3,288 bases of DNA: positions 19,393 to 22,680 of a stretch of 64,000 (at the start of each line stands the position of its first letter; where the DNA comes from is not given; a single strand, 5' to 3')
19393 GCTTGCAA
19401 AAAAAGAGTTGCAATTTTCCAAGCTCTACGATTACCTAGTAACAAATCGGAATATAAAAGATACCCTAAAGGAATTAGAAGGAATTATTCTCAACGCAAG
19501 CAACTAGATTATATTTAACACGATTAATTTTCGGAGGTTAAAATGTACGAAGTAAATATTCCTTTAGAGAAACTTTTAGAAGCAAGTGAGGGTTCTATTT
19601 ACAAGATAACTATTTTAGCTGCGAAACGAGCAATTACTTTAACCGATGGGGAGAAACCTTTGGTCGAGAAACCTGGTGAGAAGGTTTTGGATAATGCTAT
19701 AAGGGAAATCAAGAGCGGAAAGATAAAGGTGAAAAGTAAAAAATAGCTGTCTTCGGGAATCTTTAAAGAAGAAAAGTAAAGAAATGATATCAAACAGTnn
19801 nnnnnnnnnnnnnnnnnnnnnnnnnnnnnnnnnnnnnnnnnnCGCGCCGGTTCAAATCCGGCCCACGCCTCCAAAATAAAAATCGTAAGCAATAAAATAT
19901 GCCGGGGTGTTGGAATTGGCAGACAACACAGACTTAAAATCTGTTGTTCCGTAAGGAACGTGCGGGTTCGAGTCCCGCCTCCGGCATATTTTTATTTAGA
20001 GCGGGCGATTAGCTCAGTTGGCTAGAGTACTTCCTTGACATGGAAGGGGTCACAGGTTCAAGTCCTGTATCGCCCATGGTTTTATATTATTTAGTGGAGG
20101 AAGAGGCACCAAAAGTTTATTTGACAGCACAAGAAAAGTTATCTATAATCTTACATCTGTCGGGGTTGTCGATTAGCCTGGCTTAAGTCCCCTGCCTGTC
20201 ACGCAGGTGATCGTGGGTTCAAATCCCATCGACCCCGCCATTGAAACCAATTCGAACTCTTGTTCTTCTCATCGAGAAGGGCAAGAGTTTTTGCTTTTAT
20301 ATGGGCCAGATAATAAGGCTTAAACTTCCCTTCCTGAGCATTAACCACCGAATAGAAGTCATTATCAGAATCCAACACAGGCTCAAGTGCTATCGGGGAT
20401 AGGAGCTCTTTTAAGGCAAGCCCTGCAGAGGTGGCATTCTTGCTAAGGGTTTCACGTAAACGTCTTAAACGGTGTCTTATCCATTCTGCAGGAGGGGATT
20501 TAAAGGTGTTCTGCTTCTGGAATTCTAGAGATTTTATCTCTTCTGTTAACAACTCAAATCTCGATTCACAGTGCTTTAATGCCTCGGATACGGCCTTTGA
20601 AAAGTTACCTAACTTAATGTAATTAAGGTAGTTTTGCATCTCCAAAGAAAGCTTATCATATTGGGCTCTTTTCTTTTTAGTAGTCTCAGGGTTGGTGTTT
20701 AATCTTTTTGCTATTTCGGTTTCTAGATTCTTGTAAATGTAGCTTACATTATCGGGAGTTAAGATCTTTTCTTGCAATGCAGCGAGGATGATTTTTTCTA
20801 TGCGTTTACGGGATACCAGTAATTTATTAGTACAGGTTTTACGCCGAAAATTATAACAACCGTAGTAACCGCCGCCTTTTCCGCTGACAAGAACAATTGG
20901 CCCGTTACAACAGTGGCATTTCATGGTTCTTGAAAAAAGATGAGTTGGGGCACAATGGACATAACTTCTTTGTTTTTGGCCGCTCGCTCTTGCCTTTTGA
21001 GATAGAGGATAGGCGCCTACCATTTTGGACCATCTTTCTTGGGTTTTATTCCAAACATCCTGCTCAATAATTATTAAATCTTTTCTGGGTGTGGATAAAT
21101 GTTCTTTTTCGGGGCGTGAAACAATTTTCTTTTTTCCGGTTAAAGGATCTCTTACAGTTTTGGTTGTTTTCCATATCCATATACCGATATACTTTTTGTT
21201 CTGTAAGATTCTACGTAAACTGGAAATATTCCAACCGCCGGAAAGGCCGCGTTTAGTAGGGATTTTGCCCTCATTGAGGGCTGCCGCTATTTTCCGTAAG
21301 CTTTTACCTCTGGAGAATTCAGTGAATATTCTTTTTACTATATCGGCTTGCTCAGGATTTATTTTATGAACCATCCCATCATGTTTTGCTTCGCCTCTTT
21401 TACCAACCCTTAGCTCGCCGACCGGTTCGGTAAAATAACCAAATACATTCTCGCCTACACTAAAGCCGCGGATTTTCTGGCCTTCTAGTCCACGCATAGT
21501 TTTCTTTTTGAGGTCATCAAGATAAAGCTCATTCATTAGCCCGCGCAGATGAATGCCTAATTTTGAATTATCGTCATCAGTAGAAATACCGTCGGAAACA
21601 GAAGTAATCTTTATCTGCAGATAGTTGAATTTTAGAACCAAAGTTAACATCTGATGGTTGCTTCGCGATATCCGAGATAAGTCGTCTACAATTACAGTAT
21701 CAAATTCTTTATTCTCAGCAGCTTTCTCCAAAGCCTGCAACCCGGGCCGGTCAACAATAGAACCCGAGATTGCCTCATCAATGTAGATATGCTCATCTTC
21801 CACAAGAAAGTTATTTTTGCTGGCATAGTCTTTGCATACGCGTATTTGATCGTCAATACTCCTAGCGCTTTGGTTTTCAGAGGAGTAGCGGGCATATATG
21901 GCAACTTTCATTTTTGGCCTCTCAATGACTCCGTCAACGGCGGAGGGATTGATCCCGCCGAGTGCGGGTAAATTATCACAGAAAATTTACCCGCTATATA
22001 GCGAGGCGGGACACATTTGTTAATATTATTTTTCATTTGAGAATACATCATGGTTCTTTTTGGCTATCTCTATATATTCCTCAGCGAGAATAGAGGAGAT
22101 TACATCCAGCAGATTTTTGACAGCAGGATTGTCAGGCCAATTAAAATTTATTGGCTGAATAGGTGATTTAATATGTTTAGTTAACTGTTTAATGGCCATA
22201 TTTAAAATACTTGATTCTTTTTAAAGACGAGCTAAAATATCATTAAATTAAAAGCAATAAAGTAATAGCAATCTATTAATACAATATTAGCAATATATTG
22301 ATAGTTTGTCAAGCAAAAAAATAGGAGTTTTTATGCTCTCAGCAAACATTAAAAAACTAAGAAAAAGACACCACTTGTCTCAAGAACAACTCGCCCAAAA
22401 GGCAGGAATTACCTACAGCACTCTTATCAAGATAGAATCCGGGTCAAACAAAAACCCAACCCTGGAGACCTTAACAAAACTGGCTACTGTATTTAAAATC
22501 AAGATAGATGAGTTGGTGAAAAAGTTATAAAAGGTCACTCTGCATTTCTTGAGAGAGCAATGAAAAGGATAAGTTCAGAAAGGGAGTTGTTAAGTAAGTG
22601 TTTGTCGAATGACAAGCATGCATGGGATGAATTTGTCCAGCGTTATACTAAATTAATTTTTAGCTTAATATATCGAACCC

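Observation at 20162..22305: Large serine recombinase whose 3' end is encoded inside tRNA-Asp, marking the left edge of a ~19 kb accessory region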

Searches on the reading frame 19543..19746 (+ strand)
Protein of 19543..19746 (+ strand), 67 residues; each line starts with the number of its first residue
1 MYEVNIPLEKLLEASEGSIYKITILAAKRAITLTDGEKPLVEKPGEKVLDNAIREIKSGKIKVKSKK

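Call 11: find_encoding_contigs(protein=window:19543-19746:+, flank=10000, max_places=10)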
Protein window:19543-19746:+ (67 aa): 5 contigs read that carry it; 4 places shown.
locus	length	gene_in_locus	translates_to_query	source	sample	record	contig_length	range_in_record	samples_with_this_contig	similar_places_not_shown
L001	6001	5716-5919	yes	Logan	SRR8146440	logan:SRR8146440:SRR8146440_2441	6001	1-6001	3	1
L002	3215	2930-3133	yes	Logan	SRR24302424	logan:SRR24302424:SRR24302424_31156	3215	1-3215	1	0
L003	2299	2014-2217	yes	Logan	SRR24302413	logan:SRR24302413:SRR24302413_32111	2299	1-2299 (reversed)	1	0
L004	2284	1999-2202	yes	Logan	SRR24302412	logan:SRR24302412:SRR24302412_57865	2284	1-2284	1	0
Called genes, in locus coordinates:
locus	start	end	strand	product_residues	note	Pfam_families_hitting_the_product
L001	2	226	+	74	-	?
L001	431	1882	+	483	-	PF02096:60KD_IMP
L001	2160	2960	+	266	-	PF00142:Fer4_NifH (faint), PF01656:CbiA, PF06564:CBP_BcsQ (weak), PF09140:MipZ (faint), PF10609:ParA (weak), PF13614:AAA_31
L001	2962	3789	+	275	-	PF02195:ParB_N, PF17762:HTH_ParB, PF23552:ParB_C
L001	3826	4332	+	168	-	PF00334:NDK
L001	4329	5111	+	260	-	PF03755:YicC-like_N, PF08340:YicC-like_C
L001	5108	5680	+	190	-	PF00625:Guanylate_kin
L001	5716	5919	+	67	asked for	PF01192:RNA_pol_Rpb6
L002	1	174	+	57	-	?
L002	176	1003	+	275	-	PF02195:ParB_N, PF17762:HTH_ParB, PF23552:ParB_C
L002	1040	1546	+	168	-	PF00334:NDK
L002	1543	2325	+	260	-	PF03755:YicC-like_N, PF08340:YicC-like_C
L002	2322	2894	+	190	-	PF00625:Guanylate_kin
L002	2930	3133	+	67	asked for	PF01192:RNA_pol_Rpb6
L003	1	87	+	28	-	?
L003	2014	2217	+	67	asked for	PF01192:RNA_pol_Rpb6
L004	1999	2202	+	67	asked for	PF01192:RNA_pol_Rpb6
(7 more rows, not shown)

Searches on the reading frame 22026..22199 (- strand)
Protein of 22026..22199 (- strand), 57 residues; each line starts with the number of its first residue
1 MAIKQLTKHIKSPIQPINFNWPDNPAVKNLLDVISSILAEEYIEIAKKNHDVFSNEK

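Call 53: search_protein_families(library=pfam, proteins=[window:22029-22199:-], max_evalue=10)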
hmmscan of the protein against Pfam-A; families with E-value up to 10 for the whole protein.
seq(57 aa): 0 families

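Call 68: search_protein_families(library=padloc, proteins=[window:22026-22199:-], max_evalue=0.001)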
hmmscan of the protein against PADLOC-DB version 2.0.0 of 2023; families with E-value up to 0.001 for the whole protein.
window:22026-22199:- (57 aa): 0 families

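Call 69: search_protein_families(library=ncbifam, proteins=[window:22026-22199:-], max_evalue=0.001)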
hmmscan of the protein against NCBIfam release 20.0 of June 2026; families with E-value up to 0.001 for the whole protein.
window:22026-22199:- (57 aa): 0 families

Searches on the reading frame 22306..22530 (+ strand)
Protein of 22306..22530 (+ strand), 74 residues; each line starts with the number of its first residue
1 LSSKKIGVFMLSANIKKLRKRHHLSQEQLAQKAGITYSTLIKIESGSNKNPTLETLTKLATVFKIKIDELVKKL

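Call 9: search_protein_families(library=pfam, proteins=[window:22306-22530:+], max_evalue=0.001)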
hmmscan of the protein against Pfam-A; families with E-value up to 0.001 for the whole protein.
window:22306-22530:+ (74 aa): 4 families
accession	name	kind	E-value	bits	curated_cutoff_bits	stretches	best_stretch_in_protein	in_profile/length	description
PF01381.28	HTH_3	-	4.8e-18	65.4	23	1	15-70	1-55/55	Helix-turn-helix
PF13443.12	HTH_26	-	2.4e-11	44.2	22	1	14-71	1-58/63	Cro/C1-type HTH DNA-binding domain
PF12844.13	HTH_19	-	8.7e-11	42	30.2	1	14-72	3-60/64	Helix-turn-helix domain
PF13560.12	HTH_31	-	1.6e-08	35.1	27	1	13-68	4-59/64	Helix-turn-helix domain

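Call 68: search_protein_families(library=padloc, proteins=[window:22306-22530:+], max_evalue=0.001)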
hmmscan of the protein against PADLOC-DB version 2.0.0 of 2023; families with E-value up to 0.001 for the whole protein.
window:22306-22530:+ (74 aa): 14 families
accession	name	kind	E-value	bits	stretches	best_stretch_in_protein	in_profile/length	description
PDLC02926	HTH_VI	-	7.3e-17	59.4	1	10-71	1-61/92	-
PDLC04142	capH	-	4.2e-10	38.6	1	11-72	7-67/103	capH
PDLC03665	Control_protein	-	8.1e-08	30.4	1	11-71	9-69/77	control protein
PDLC04775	PDC-M69A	-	2.7e-07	29.1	1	12-72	9-68/113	-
PDLC03946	RmrA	-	4.4e-07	27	1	15-65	7-56/357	-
PDLC03951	RmrA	-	9.8e-07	26.1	1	12-72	10-69/400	-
PDLC03949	RmrA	-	2.8e-06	24.5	1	15-66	7-57/363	-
PDLC03945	RmrA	-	4.4e-06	24.1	1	13-68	5-59/394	-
PDLC03954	RmrA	-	4.4e-06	23.9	1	12-71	12-70/380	-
PDLC03943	RmrA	-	1e-05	22.8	1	13-66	5-57/370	-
PDLC03671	Control_protein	-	1.1e-05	23.5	1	10-71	14-74/84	control protein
PDLC03952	RmrA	-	1.1e-05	22.5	1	4-65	16-76/395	-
PDLC03664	Control_protein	-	6.5e-05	21.3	1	14-70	17-72/74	control protein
PDLC03947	RmrA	-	0.00021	18.2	1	11-68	12-68/383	-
